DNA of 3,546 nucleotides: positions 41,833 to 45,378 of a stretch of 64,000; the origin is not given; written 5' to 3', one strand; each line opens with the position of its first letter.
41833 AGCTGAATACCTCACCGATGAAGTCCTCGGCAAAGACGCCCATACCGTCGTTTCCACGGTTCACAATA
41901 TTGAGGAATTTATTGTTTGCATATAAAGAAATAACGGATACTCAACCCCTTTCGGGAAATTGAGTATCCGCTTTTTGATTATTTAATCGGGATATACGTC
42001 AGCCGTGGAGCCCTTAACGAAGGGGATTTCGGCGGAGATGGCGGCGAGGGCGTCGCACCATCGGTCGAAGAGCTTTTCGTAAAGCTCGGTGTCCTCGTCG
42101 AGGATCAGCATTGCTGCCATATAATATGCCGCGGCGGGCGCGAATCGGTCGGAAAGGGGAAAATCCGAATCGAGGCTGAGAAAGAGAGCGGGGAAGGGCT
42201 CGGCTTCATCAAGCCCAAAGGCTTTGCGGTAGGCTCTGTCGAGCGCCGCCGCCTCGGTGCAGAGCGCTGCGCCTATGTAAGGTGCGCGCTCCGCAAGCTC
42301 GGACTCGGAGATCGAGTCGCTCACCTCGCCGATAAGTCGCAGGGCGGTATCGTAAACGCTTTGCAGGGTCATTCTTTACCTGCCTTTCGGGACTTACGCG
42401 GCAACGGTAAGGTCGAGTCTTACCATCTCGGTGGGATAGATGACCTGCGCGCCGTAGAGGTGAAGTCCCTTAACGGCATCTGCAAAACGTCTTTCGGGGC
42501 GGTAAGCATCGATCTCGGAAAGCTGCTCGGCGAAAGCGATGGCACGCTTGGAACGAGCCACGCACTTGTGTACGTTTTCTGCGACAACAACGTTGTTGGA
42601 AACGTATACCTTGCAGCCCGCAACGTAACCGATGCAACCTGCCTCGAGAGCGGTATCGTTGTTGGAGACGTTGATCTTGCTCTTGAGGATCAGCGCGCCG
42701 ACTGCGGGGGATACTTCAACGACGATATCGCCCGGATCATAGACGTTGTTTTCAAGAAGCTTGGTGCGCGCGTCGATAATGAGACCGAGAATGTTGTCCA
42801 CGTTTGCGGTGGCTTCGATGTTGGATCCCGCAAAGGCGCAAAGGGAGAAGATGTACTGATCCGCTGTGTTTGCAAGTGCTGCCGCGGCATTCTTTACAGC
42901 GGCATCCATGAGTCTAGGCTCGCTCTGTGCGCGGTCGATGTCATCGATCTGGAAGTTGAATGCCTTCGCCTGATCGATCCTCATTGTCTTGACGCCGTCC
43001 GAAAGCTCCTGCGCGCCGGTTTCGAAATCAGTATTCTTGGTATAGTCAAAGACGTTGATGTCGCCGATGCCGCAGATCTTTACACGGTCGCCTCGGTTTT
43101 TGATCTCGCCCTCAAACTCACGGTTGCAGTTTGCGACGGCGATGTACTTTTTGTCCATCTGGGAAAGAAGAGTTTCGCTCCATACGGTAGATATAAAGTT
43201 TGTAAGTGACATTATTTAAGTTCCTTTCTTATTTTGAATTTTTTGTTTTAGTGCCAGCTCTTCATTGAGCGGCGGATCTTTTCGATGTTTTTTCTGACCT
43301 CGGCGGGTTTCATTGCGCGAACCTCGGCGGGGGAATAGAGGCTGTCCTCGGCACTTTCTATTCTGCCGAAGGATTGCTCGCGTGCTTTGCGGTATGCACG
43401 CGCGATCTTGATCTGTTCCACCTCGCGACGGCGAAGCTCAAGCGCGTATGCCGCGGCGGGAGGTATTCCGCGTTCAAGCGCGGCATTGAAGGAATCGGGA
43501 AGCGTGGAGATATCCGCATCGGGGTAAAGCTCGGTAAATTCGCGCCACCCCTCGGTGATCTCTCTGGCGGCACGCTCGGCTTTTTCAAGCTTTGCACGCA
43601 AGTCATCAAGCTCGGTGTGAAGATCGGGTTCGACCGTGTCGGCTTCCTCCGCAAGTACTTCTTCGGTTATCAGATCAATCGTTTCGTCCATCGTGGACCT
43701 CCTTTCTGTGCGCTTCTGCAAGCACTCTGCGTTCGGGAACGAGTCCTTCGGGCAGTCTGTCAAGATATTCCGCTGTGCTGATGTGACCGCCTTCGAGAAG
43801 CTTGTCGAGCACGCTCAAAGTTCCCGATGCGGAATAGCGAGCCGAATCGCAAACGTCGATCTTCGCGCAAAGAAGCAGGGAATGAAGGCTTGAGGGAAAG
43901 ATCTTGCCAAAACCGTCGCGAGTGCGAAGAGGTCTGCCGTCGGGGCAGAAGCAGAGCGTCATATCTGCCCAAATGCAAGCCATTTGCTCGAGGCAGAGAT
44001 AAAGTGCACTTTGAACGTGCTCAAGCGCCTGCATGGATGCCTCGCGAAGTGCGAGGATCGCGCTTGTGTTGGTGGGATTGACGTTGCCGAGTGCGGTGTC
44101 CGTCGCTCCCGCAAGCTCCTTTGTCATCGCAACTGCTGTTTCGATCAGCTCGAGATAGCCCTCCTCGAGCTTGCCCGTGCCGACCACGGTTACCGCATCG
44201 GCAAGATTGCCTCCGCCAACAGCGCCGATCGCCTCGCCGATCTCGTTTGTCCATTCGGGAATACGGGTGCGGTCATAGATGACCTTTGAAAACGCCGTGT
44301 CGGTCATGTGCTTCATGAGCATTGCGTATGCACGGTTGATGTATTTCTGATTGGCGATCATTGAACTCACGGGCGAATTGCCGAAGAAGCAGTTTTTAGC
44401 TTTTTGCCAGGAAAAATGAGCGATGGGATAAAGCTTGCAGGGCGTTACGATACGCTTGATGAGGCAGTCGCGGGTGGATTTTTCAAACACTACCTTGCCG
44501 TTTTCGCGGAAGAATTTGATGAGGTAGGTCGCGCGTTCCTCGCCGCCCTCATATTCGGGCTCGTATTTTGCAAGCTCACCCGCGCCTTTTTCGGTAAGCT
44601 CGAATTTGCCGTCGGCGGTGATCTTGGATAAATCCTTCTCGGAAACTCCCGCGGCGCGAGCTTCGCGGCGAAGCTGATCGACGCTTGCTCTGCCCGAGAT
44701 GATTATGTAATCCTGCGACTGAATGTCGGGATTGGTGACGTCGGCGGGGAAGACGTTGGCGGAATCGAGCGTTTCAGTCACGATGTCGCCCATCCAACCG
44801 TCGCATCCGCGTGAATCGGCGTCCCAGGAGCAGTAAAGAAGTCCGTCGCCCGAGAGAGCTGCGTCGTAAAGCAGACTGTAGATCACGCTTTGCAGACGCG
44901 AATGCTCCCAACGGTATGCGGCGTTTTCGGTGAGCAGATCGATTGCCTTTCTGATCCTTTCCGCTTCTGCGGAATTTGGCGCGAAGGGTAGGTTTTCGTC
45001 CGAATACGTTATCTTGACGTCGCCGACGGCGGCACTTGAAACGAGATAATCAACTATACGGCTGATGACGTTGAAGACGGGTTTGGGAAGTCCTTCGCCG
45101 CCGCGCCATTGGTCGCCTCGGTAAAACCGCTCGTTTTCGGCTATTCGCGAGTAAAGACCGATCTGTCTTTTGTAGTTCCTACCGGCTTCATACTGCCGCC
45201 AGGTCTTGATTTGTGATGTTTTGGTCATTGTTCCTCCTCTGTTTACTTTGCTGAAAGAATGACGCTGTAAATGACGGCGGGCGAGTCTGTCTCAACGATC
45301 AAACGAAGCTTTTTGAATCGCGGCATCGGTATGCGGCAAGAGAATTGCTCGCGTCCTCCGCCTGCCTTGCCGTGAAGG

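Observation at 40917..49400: Inverted copies of a four-hairpin repeat bracket the peptidase + phage-head block; stems vary while loops and linkers are conserved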

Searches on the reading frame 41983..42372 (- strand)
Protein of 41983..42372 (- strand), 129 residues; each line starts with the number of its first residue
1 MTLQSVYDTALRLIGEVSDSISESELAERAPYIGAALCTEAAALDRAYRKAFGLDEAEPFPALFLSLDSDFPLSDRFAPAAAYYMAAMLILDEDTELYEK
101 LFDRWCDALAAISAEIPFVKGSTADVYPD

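Call 7: search_protein_families(library=pfam, proteins=[window:41983-42372:-])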
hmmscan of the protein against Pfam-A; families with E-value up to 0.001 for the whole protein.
window:41983-42372:- (129 aa): 0 families

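Call 97: search_protein_families(library=phrogs, proteins=[window:41983-42372:-], max_evalue=0.001)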
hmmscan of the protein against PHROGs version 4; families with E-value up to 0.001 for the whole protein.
window:41983-42372:- (129 aa): 0 families

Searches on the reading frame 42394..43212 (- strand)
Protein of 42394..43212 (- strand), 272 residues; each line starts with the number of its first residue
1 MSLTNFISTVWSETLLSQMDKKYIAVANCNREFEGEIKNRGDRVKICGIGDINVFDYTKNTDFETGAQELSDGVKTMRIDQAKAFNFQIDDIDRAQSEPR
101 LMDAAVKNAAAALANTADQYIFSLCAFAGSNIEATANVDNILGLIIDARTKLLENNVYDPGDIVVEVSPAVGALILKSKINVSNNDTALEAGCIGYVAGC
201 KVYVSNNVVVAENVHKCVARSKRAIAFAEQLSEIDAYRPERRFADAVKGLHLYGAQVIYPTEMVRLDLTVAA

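Call 7: search_protein_families(library=pfam, proteins=[window:42394-43212:-])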
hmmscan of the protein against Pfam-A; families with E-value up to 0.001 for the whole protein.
window:42394-43212:- (272 aa): 1 family
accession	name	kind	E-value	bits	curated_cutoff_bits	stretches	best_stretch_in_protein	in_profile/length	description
PF25209.1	Phage_capsid_4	-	4.4e-10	40.7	27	1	40-259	27-253/262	Phage capsid protein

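Call 97: search_protein_families(library=phrogs, proteins=[window:42394-43212:-], max_evalue=0.001)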
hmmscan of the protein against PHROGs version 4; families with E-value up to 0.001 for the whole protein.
window:42394-43212:- (272 aa): 4 families
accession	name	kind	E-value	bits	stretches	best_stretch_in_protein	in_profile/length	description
phrog_267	-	head and packaging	8.8e-48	164.4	1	4-271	38-328/410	major head protein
phrog_283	-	head and packaging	1.3e-17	65.2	1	3-214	5-223/385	major head protein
phrog_3437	-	head and packaging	0.00035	20.9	1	100-269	114-292/294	major head protein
phrog_422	-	head and packaging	0.00036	21.1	1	44-186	43-187/297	major head protein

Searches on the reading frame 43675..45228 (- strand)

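Call 7: search_protein_families(library=pfam, proteins=[window:43675-45228:-])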
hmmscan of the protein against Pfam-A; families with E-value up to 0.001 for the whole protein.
window:43675-45228:- (517 aa): 1 family
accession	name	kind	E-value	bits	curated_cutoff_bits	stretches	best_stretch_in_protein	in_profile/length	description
PF16510.12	P22_portal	-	1.1e-12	47.7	26.1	1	26-436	15-453/594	Phage P22-like portal protein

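Call 97: search_protein_families(library=phrogs, proteins=[window:43675-45228:-], max_evalue=0.001)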
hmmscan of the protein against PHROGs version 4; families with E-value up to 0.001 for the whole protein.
window:43675-45228:- (517 aa): 2 families
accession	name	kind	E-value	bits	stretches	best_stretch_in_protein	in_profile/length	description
phrog_156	-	head and packaging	6.7e-25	88.6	1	19-433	23-466/681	portal protein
phrog_332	-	connector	9.5e-10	38.4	1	89-353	100-350/560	head-tail adaptor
